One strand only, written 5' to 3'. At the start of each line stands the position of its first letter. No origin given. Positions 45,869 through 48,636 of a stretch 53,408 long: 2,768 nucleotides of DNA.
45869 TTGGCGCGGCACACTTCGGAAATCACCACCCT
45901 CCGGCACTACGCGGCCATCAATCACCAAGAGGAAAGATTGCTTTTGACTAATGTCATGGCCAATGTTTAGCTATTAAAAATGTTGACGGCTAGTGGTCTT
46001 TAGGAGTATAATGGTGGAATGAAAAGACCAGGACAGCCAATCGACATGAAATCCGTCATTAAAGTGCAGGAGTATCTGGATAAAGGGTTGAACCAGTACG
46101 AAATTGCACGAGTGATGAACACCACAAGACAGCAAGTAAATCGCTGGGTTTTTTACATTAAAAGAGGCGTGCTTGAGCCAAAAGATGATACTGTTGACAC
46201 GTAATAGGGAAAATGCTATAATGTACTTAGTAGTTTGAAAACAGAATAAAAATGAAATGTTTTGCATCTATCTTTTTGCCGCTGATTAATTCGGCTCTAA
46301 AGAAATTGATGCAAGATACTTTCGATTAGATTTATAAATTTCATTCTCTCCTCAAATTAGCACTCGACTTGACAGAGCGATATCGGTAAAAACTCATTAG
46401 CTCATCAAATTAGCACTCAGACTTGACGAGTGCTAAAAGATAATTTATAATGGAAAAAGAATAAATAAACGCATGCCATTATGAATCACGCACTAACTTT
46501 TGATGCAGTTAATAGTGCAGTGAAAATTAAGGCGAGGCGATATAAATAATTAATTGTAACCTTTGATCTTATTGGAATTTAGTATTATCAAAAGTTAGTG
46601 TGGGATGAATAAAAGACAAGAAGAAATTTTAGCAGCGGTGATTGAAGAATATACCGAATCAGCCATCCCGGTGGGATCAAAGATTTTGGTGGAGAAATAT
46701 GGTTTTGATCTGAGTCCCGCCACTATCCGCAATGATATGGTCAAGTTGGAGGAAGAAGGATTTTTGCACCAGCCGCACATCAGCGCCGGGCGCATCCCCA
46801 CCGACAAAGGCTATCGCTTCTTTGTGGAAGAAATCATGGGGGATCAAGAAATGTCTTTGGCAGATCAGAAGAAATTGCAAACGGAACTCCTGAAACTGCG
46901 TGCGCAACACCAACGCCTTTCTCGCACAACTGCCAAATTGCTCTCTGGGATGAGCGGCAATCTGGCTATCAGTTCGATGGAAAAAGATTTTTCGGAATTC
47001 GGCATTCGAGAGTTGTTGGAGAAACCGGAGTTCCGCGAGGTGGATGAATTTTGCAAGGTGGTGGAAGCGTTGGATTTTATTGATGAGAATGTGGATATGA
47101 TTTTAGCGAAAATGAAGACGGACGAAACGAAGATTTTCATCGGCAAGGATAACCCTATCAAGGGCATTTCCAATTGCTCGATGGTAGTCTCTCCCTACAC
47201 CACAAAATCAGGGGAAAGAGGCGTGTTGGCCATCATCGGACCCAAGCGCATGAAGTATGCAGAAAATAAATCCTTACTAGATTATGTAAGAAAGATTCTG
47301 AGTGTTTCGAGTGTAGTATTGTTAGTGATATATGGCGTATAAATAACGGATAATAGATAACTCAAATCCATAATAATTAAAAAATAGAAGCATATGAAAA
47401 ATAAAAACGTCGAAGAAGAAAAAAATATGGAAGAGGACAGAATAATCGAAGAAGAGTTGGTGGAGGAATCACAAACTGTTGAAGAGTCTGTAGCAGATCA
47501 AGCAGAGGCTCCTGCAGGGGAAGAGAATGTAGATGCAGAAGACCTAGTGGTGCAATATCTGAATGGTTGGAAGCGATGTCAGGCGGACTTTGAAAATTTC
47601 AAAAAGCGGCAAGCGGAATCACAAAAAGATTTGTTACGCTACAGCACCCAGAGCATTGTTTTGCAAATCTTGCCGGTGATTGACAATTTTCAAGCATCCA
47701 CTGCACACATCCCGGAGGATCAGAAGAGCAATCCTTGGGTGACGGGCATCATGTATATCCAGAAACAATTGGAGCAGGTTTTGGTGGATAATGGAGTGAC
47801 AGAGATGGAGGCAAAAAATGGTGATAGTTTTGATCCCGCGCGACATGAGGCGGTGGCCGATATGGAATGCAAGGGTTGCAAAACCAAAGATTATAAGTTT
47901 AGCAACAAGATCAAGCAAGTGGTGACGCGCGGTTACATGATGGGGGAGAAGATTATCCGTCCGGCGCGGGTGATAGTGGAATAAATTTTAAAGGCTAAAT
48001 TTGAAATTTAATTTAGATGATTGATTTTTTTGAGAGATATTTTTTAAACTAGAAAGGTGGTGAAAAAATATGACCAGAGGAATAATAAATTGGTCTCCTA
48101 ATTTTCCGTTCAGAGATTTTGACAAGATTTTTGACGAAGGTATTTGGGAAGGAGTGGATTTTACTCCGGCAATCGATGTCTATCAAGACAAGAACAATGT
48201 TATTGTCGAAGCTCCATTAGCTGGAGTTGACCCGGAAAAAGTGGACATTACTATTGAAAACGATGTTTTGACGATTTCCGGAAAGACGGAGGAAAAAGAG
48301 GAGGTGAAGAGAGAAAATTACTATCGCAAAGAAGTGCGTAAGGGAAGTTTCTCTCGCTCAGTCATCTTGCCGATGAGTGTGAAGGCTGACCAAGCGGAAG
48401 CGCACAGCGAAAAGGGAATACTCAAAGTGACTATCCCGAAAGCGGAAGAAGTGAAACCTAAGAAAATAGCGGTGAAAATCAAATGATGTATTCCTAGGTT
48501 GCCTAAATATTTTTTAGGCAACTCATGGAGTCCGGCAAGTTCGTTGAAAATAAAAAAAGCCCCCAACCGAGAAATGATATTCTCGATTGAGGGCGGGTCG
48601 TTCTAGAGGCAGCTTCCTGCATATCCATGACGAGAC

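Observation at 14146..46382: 32-kb prophage-like element inserted exactly at the CIRCE operator region of the hrcA-grpE-dnaK heat-shock locus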

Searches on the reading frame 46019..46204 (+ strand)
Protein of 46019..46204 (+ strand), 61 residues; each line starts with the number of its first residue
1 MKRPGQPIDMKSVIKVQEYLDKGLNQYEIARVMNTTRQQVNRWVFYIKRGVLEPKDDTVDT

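Call 10: search_protein_families(library=pfam, proteins=[window:46019-46204:+], max_evalue=0.01)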
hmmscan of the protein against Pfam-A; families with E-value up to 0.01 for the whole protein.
window:46019-46204:+ (61 aa): 4 families
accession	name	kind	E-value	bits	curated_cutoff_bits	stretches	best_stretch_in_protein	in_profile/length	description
PF13384.12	HTH_23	-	0.0007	19.8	24.6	1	19-44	14-38/50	Homeodomain-like domain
PF13518.12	HTH_28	-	0.00077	19.9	25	1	16-44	6-33/52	Helix-turn-helix domain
PF13551.12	HTH_29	-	0.0025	18.3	28.1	1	20-44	8-33/64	Winged helix-turn helix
PF01381.28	HTH_3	-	0.0061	17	23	1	22-43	8-29/55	Helix-turn-helix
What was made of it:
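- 46019..46204 (+): 61-aa helix-turn-helix protein with its own promoter (45983-46012); candidate excision or regulatory factor. Weak HTH matches (call 10).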

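Call 77: search_protein_families(library=ncbifam, proteins=[window:46019-46204:+], max_evalue=0.001)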
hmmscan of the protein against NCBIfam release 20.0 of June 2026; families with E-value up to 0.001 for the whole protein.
window:46019-46204:+ (61 aa): 1 family
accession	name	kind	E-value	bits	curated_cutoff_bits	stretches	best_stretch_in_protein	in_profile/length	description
TIGR00721.1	tfx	subfamily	0.00036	20.4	60.25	1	13-41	11-39/137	Tfx family DNA-binding protein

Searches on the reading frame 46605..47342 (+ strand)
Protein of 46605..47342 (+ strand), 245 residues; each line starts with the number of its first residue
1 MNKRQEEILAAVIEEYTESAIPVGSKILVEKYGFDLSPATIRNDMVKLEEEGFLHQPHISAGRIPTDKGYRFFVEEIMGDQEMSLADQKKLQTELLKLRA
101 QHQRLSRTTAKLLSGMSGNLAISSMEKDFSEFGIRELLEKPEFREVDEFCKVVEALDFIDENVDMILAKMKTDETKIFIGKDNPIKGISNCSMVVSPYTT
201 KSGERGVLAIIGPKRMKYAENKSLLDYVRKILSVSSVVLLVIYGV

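Call 10: search_protein_families(library=pfam, proteins=[window:46605-47342:+], max_evalue=0.01)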
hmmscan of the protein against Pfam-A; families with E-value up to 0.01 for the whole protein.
window:46605-47342:+ (245 aa): 4 families
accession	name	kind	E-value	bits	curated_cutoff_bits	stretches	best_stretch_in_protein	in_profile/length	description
PF01628.27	HrcA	-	1.8e-21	77.5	22.2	1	90-219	93-212/215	HrcA protein C terminal domain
PF08220.18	HTH_DeoR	-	5.9e-05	23.2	21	1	34-58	24-48/57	DeoR-like helix-turn-helix domain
PF08461.16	HTH_12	-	0.0017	18.7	21.4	1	17-70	8-63/66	Ribonuclease R winged-helix domain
PF03444.21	HrcA_DNA-bdg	-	0.0032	17.5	21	1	3-72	4-72/79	Winged helix-turn-helix transcription repressor, HrcA DNA-binding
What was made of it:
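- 46605..47342 (+): Host hrcA. Pfam HrcA (call 10).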

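Call 12: find_encoding_contigs(protein=window:46605-47342:+, flank=10000, max_places=10)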
Protein window:46605-47342:+ (245 aa): 2 contigs read that carry it; 2 places shown.
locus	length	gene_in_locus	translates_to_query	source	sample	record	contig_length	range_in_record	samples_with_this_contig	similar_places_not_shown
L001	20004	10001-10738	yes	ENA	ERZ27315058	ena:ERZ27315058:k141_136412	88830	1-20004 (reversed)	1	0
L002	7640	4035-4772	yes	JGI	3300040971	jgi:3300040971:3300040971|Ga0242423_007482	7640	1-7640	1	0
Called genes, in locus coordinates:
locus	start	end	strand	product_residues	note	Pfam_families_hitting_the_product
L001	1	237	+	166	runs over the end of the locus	-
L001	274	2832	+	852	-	PF00690:Cation_ATPase_N, PF00122:E1-E2_ATPase, PF00702:Hydrolase, PF13246:Cation_ATPase (weak), PF08282:Hydrolase_3 (faint), PF00689:Cation_ATPase_C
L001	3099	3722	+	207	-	PF09335:VTT_dom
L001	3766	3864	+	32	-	-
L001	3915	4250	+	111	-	PF00886:Ribosomal_S16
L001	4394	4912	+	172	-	PF00466:Ribosomal_L10, PF27436:RL10_C (weak)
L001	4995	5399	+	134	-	PF16320:Ribosomal_L12_N, PF00542:Ribosomal_L12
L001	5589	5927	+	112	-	-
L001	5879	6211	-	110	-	-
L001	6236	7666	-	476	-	PF00133:tRNA-synt_1 (faint), PF01406:tRNA-synt_1e, PF01921:tRNA-synt_1f (faint), PF09334:tRNA-synt_1g (weak), PF09190:DALR_2, PF23493:CysS_C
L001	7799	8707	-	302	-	PF01544:CorA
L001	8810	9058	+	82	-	PF01809:YidD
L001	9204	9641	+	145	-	-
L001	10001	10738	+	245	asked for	PF01628:HrcA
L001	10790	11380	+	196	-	PF01025:GrpE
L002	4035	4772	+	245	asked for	PF01628:HrcA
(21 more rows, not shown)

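Call 24: find_related_loci(query=window:46605-47342:+, collection=genome_contigs, flank=10000)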
Query window:46605-47342:+ (245 aa) in genome_contigs; peptide patterns used: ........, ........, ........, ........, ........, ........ (x = any residue, [..] = any of these).
90 stretches matched a pattern; 25 encode a relative of the query (tblastn E <= 1e-3); 25 distinct loci.
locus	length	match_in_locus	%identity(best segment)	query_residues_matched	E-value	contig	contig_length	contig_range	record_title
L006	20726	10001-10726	95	1-242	3e-156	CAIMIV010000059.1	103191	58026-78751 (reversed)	uncultured bacterium isolate MJ-2014-D5_bin-329 genome assembly, contig: bin-329:59/71, whole genome shotgun sequence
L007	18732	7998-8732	90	1-245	1e-152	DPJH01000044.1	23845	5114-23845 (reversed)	MAG TPA_asm: Candidatus Moraniibacteriota bacterium isolate UBA8518 contig_89150, whole genome shotgun sequence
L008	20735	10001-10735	87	1-245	2e-147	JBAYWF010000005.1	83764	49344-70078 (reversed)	MAG: Parcubacteria group bacterium isolate SO_2016_LW3_77 scaffold00429_LW162_2016, whole genome shotgun sequence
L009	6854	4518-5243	87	1-242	3e-145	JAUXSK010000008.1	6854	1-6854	MAG: Candidatus Moraniibacteriota bacterium isolate C12_metabat.bin.87 C12_k141_14494, whole genome shotgun sequence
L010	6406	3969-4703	84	1-245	2e-143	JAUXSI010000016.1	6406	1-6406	MAG: Candidatus Moraniibacteriota bacterium isolate C12_metabat.bin.56 C12_k141_14547, whole genome shotgun sequence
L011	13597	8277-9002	84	1-242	2e-142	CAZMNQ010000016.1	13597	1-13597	MAG TPA_asm: uncultured Bdellovibrionales bacterium isolate SRP118108_co4_325 genome assembly, contig: NODE_3989_length_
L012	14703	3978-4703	82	1-242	1e-138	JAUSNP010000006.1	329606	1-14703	MAG: Candidatus Moraniibacteriota bacterium isolate E19_metabat.bin.91 E19_k141_503813, whole genome shotgun sequence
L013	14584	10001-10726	82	1-242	1e-138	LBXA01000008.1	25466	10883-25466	MAG: Candidatus Moranbacteria bacterium GW2011_GWA2_39_41 UT50_C0008, whole genome shotgun sequence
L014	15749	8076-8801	82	1-242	5e-136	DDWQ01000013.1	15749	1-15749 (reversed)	MAG TPA_asm: Candidatus Moranbacteria bacterium UBA2282 UBA2282_contig_21321, whole genome shotgun sequence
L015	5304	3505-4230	79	1-242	1e-134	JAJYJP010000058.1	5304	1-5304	MAG: bacterium isolate DBS2-1.bin163 NODE_32216_length_5304_cov_4.601893, whole genome shotgun sequence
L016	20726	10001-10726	79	1-242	8e-133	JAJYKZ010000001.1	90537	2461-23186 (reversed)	MAG: bacterium isolate DBS2-1.bin57 NODE_425_length_90537_cov_2.374815, whole genome shotgun sequence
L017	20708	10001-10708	77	1-236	4e-124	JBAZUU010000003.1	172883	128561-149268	MAG: Parcubacteria group bacterium isolate SO_2017_GW1_236 NODE_655_length_172883_cov_16.609831_OW334_2017, whole genome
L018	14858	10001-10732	73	1-244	3e-121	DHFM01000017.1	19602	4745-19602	MAG TPA_asm: Candidatus Moranbacteria bacterium UBA4824 UBA4824_contig_28459, whole genome shotgun sequence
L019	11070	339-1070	73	1-244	6e-121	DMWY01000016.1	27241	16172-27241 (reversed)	MAG TPA_asm: Candidatus Moraniibacteriota bacterium isolate UBA12116 contig_777, whole genome shotgun sequence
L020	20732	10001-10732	73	1-244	1e-120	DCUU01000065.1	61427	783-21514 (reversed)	MAG TPA_asm: Candidatus Moranbacteria bacterium UBA2206 UBA2206_contig_15202, whole genome shotgun sequence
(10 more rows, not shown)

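Call 77: search_protein_families(library=ncbifam, proteins=[window:46605-47342:+], max_evalue=0.001)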
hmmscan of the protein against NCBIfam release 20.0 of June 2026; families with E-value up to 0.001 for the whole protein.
window:46605-47342:+ (245 aa): 2 families
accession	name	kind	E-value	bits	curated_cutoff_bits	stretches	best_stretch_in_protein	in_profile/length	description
TIGR00331.1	hrcA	equivalog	3e-64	217.7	197.2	2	3-126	2-126/338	heat-inducible transcriptional repressor HrcA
NF003033.0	PRK03911.1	equivalog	3.6e-19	69.4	248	1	3-93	5-96/264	HrcA family transcriptional regulator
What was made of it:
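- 46605..47342 (+): TIGR00331, 217.7 bits against a cut-off of 197.2 (call 77).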

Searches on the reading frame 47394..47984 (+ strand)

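Call 10: search_protein_families(library=pfam, proteins=[window:47394-47984:+], max_evalue=0.01)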
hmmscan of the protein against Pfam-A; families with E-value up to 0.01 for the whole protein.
window:47394-47984:+ (196 aa): 2 families
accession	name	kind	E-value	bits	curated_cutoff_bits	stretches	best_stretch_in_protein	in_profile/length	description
PF01025.24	GrpE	-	2.4e-36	125.3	25.8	1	31-195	5-163/165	GrpE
PF07914.17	DUF1679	-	0.0064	15.9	24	1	89-177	174-264/414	Uncharacterized oxidoreductase dhs-27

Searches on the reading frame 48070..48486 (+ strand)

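Call 10: search_protein_families(library=pfam, proteins=[window:48070-48486:+], max_evalue=0.01)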
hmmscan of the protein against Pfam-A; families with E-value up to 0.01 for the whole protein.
window:48070-48486:+ (138 aa): 3 families
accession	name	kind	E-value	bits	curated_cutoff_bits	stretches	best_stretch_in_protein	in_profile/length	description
PF00011.27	HSP20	-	1.5e-19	70.4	20.8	1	37-135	2-101/102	Hsp20/alpha crystallin family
PF17886.7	ArsA_HSP20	-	1.3e-06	28.3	22.5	1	42-121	2-62/63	HSP20-like domain found in ArsA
PF04969.22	CS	-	0.0021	19.5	21.3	1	36-124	4-78/78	CS domain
